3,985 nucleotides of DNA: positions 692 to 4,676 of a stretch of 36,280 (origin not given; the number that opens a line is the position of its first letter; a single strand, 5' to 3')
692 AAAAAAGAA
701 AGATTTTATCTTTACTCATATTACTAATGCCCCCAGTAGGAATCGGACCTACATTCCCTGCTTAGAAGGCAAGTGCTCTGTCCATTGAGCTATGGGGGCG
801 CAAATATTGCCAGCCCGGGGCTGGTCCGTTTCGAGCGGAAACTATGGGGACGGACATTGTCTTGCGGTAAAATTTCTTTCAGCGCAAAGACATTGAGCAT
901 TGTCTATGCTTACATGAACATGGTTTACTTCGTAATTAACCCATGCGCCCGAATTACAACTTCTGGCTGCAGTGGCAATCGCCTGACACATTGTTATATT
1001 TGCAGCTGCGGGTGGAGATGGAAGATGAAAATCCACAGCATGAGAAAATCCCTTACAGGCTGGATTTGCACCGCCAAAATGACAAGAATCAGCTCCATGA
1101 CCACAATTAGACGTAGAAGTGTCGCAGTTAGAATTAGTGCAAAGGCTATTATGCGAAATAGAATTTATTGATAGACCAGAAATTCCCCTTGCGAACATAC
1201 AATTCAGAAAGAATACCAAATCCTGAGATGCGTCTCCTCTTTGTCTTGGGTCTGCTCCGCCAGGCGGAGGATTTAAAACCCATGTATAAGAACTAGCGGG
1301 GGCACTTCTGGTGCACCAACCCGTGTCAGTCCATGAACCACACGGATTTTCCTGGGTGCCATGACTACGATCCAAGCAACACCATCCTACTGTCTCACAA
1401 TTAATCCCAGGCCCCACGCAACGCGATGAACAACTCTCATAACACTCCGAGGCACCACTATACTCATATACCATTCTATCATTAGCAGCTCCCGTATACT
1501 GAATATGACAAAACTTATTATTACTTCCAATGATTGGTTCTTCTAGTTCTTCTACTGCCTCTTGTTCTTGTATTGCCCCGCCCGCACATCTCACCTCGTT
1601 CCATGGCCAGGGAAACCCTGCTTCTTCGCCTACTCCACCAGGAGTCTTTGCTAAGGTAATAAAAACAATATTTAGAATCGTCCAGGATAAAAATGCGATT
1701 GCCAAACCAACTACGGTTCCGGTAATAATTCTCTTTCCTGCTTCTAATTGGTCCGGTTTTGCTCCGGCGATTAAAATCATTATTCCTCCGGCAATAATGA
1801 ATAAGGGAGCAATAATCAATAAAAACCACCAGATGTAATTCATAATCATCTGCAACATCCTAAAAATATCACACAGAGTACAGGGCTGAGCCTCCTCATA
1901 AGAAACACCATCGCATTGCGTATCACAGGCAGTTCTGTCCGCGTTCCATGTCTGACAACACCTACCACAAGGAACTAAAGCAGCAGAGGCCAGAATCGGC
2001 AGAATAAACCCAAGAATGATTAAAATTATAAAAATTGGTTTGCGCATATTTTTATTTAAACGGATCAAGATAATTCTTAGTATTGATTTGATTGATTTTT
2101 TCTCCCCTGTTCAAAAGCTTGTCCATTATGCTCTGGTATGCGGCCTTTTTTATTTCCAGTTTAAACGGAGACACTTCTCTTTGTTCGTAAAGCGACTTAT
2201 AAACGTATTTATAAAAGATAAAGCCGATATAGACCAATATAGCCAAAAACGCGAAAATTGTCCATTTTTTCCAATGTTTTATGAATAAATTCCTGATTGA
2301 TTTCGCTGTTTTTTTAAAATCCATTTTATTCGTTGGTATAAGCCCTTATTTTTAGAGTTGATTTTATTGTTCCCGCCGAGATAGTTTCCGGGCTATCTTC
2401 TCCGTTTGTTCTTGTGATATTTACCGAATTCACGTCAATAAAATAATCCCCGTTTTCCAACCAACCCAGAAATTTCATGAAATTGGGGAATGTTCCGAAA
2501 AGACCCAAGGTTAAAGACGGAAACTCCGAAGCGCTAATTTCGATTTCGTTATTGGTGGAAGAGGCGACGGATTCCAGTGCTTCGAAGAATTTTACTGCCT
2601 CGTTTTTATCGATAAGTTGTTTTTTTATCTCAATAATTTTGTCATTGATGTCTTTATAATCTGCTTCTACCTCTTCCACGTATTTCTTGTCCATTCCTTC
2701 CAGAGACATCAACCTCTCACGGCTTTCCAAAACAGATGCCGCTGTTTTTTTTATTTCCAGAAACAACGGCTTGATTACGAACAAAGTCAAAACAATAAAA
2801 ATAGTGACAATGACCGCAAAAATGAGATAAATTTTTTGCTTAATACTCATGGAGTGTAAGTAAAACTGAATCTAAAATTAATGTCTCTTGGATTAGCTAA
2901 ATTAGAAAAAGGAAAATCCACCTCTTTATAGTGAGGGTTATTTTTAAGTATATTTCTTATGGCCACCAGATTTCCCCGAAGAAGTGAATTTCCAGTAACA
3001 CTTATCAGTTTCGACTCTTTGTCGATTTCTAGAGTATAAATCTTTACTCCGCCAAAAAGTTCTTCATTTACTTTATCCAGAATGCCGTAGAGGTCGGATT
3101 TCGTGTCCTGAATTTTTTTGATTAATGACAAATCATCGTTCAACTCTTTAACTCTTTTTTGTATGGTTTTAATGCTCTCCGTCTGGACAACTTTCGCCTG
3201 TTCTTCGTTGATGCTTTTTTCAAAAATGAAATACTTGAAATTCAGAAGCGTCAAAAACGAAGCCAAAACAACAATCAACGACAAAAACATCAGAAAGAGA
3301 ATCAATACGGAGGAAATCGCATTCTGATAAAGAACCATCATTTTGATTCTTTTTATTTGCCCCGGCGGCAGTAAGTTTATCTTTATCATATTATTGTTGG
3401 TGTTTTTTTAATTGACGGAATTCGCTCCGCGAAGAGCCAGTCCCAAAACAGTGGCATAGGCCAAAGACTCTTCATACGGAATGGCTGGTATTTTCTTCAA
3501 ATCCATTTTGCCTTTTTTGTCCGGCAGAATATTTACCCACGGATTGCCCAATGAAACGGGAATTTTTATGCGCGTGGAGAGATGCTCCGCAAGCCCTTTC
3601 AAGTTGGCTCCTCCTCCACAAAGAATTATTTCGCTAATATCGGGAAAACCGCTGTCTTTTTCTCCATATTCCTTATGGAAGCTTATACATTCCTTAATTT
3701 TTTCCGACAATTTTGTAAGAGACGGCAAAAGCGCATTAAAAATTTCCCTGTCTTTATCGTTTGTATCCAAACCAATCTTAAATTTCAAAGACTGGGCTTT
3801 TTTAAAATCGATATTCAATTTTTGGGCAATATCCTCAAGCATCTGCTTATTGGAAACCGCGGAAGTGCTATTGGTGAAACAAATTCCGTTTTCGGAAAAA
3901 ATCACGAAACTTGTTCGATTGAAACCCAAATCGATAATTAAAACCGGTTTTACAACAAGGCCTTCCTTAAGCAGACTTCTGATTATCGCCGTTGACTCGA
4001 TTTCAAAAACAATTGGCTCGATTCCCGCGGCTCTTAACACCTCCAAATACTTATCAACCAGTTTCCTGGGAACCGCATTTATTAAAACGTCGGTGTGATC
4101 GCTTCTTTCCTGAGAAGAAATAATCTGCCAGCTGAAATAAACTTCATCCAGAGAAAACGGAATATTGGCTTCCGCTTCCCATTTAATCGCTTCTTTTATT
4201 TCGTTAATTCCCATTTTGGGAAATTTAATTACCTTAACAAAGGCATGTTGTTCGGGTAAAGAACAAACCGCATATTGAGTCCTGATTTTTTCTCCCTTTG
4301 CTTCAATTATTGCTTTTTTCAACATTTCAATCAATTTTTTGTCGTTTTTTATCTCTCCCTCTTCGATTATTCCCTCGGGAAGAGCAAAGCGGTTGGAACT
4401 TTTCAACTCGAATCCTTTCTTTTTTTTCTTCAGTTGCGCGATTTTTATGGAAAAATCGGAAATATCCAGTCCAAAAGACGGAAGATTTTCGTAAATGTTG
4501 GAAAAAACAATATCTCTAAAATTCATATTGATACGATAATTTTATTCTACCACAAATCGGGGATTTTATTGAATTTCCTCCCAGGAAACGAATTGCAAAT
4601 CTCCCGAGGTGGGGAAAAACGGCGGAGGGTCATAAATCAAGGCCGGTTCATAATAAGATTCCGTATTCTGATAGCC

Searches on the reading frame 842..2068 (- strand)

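Call 12: search_protein_families(library=pfam, proteins=[window:842-2068:-], max_evalue=0.001)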
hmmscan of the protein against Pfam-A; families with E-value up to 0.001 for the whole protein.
window:842-2068:- (408 aa): 1 family
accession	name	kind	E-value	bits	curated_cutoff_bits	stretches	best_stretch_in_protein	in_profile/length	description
PF18895.5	T4SS_pilin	-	7.4e-05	23.2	26.6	1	69-135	6-71/71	Type IV secretion system pilin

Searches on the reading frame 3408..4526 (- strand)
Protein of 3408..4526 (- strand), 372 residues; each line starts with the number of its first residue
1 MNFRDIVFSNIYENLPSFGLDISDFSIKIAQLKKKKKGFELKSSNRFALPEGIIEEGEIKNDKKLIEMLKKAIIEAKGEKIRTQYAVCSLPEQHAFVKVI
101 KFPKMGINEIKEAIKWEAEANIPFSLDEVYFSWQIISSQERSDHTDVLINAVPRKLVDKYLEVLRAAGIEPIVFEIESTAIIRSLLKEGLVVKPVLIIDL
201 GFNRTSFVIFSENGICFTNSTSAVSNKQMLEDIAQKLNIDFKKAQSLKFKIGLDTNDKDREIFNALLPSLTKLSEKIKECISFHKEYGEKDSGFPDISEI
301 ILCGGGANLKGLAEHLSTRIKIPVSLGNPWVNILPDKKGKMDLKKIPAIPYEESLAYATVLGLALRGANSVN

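Call 12: search_protein_families(library=pfam, proteins=[window:3408-4526:-], max_evalue=0.001)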
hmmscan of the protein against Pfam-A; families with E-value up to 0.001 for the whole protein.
window:3408-4526:- (372 aa): 3 families
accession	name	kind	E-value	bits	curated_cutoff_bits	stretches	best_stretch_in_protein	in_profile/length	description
PF11104.14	PilM_2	-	2.7e-46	158.5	27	1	19-367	1-339/340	Type IV pilus assembly protein PilM;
PF14450.12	FtsA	-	8.2e-11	42.8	31.8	1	197-340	2-114/127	Cell division protein FtsA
PF06723.19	MreB_Mbl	-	3.5e-06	26.5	27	0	260-328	240-305/327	MreB/Mbl protein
